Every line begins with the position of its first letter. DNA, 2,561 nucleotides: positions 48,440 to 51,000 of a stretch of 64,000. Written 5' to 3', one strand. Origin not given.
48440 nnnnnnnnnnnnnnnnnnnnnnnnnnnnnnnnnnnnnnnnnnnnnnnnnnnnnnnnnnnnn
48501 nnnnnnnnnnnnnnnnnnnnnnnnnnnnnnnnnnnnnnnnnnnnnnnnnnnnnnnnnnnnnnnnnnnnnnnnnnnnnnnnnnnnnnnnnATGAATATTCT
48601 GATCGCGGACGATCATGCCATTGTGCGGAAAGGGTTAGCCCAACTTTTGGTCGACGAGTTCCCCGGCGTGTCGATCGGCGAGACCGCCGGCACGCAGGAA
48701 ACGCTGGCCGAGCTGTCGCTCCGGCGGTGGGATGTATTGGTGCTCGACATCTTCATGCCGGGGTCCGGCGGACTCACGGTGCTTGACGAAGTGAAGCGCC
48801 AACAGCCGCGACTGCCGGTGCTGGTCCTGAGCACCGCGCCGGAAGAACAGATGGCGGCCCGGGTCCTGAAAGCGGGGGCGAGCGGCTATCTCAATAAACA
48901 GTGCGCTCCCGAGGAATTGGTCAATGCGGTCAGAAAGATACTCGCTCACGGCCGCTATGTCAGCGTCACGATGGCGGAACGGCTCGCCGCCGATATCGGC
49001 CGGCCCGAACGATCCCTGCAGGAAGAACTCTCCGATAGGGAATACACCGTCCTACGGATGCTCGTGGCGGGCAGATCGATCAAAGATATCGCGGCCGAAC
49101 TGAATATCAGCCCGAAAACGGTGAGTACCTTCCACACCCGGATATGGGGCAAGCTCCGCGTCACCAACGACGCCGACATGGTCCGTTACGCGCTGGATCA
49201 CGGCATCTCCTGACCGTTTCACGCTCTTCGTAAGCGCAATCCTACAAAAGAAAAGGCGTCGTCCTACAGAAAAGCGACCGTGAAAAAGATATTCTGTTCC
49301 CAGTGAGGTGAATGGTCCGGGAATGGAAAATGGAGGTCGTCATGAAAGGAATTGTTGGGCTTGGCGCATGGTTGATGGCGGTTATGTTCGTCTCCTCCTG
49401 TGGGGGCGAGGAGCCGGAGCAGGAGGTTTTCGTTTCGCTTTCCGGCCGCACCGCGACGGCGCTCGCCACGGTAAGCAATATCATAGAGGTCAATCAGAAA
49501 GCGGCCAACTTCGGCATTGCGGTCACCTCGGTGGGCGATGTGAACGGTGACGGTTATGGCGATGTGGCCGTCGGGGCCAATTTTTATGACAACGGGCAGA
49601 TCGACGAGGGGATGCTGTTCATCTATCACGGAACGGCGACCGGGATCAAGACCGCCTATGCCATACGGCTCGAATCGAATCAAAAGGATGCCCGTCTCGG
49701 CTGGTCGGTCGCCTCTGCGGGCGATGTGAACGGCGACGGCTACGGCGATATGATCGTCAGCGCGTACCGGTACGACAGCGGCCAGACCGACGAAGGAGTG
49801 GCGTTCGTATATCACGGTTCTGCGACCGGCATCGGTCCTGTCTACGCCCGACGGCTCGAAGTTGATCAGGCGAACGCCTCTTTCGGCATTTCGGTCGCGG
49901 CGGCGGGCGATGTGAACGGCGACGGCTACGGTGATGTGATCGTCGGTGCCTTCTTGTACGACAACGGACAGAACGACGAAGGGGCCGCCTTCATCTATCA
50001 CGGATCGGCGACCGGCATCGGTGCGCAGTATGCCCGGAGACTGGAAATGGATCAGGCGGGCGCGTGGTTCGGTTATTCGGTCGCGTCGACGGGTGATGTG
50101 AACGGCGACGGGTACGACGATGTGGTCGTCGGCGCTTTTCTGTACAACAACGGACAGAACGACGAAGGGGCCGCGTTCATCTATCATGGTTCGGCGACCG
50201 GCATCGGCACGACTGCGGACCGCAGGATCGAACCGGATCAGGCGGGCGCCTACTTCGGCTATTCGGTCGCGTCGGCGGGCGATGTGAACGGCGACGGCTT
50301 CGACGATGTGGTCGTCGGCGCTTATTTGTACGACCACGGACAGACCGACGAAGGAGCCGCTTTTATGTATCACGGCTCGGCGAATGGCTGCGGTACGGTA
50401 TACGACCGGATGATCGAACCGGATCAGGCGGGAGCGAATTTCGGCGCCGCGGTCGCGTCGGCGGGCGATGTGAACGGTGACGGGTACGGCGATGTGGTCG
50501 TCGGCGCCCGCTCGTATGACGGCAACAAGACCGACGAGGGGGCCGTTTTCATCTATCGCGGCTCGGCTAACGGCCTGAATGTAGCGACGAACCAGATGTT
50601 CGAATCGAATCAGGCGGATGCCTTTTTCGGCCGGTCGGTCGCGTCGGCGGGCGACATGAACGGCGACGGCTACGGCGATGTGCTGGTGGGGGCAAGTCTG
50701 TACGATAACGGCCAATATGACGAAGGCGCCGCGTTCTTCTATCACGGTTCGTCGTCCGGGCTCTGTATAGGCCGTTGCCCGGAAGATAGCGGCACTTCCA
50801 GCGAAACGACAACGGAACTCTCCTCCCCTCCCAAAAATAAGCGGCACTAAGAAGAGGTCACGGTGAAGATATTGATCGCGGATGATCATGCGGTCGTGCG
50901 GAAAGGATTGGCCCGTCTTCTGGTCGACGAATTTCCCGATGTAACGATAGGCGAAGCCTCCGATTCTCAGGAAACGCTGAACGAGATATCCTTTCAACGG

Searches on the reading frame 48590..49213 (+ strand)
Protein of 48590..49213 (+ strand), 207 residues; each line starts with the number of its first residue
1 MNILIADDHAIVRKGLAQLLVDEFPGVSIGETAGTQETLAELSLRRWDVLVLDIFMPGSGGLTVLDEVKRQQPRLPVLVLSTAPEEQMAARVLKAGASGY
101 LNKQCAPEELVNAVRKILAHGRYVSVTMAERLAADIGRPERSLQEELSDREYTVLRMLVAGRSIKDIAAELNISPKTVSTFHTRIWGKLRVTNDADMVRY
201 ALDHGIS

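Call 5: search_protein_families(library=ncbifam, proteins=[window:48590-49213:+], max_evalue=0.1)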
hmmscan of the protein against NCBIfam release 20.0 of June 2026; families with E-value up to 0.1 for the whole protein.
window:48590-49213:+ (207 aa): 118 families (the best 25 are shown)
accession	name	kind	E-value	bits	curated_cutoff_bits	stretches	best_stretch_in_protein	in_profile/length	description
NF007018.1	PRK09483.1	equivalog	8.2e-42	143.3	280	1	2-206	3-208/217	UvrY/SirA/GacA family response regulator transcription factor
NF052445.1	RespRegMctR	equivalog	7.9e-37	126.7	300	1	2-206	3-204/205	two-component system response regulator MctR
NF007685.0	PRK10360.1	equivalog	5.7e-33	114.4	258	1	3-203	4-194/196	response regulator transcription factor UhpA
NF047785.1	respo_reg_MadR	equivalog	5.2e-31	107.6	300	1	2-204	2-206/209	MadR family response regulator transcription factor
NF011896.0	PRK15369.1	equivalog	3.5e-30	105.2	242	1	2-202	5-205/211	two component system response regulator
NF007403.0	PRK09935.1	equivalog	1e-29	103.7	271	1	3-204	6-207/210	fimbria biosynthesis transcriptional regulator FimZ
NF007935.0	PRK10651.1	equivalog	2.9e-28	98.5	250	1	2-191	8-200/216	two-component system response regulator NarL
NF006900.1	PRK09390.1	equivalog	1.3e-27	96.7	255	1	3-204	7-200/203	response regulator FixJ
NF041830.1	RR_TF_ErdR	exception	3.9e-24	85.5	390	1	2-193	3-197/213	response regulator transcription factor ErdR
NF007708.0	PRK10403.1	equivalog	7.4e-23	81.1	343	1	2-191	8-198/215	nitrate/nitrite response regulator protein NarP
NF008098.0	PRK10840.1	equivalog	5.1e-21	75.1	235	1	1-200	4-204/216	response regulator transcription factor RcsB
NF007419.0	PRK09958.1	equivalog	1.6e-20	73.6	251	1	1-201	1-198/204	acid-sensing system DNA-binding response regulator EvgA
NF040749.1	tetrathio_RR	equivalog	2e-17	63.5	290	1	4-199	4-186/191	tetrathionate respiration response regulator TtrR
TIGR01818.1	ntrC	equivalog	4.5e-16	58.7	558.6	1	3-122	1-118/463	nitrogen regulation protein NR(I)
NF051870.1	NAssimRespRegNtrX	equivalog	2.9e-15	56.1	600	1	2-119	3-120/452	nitrogen assimilation response regulator NtrX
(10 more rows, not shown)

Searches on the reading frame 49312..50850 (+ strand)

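Call 5: search_protein_families(library=ncbifam, proteins=[window:49312-50850:+], max_evalue=0.1)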
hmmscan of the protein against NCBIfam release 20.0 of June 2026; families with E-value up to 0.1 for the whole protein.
window:49312-50850:+ (512 aa): 4 families
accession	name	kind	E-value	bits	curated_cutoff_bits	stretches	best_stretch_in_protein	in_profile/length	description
NF047539.1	XAC2610_fam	domain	1.8e-09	38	35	0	384-417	3-35/89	XAC2610-related protein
NF040734.1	CC-COOH_SaoC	equivalog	1.1e-05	25.2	80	0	258-290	50-79/148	Cys-Cys-COOH (seleno)protein SaoC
TIGR02824.1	quinone_pig3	subfamily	0.0019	17.3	296.8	0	277-302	131-156/325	putative NAD(P)H quinone oxidoreductase, PIG3 family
NF010222.0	PRK13678.2-5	equivalog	0.037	14.7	87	0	181-226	26-69/96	hypothetical protein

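Call 7: search_protein_families(library=pfam, proteins=[window:49312-50850:+], max_evalue=1)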
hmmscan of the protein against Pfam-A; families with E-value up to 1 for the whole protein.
window:49312-50850:+ (512 aa): 7 families
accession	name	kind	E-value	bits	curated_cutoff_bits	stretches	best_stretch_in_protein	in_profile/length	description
PF01839.29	FG-GAP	-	4e-52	173.8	22.1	7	315-349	1-33/37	FG-GAP repeat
PF13517.12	FG-GAP_3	-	1.1e-20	74.4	26.9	6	262-335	1-61/61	FG-GAP-like repeat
PF14312.12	FG-GAP_2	-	2.3e-11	44.2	23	6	311-353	14-49/49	FG-GAP repeat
PF07980.17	SusD_RagB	-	9.9e-07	29.1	23.1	1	66-149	31-100/297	SusD family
PF21955.1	CarG-like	-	3e-06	27.9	28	0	262-282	9-29/144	Carbapenem resistance protein CarG-like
PF12724.12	Flavodoxin_5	-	0.02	15.7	27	1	228-290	2-66/145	Flavodoxin domain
PF08399.16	VWA_N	-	0.16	13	34.7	0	217-240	100-123/128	VWA N-terminal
